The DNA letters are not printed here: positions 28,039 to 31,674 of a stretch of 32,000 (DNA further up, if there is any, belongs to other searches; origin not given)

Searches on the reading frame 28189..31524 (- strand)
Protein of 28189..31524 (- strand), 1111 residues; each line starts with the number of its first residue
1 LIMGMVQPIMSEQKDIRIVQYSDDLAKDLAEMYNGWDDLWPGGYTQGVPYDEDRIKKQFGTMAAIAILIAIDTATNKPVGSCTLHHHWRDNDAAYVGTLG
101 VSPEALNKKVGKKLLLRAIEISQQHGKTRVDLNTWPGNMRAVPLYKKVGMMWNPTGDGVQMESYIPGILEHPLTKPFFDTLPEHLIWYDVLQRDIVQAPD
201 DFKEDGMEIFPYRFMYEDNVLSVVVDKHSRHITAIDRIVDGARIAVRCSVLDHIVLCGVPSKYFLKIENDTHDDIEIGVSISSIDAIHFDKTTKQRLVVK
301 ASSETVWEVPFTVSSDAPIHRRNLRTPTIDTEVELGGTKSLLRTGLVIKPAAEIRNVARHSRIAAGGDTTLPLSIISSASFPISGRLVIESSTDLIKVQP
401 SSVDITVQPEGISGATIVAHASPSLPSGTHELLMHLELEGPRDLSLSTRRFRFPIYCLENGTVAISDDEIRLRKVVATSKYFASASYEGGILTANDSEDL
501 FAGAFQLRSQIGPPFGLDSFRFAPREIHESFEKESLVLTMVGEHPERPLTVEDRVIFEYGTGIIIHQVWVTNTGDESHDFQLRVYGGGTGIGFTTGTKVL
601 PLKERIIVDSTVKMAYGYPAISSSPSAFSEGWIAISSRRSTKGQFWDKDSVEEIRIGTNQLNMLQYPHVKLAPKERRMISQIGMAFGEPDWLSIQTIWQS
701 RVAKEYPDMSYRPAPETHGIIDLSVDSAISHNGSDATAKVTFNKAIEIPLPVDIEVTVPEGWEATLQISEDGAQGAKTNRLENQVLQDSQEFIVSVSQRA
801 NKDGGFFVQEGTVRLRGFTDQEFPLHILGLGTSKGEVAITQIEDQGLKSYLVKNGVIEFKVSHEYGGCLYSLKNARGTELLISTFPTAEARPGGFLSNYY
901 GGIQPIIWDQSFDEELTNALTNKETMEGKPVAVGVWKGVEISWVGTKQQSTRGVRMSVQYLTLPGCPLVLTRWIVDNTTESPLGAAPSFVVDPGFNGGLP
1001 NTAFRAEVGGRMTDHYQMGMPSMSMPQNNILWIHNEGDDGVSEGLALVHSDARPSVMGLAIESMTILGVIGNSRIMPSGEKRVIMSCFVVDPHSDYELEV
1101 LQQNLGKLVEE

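Call 10: search_protein_families(library=pfam, proteins=[window:28189-31524:-], max_evalue=0.001)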
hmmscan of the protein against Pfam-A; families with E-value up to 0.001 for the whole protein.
window:28189-31524:- (1111 aa): 2 families
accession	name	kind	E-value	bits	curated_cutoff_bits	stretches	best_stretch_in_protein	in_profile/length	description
PF00583.31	Acetyltransf_1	-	1.8e-13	51.2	20.7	1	32-150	4-116/116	Acetyltransferase (GNAT) family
PF13508.13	Acetyltransf_7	-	5.7e-06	27.1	27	1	68-149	6-81/84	Acetyltransferase (GNAT) domain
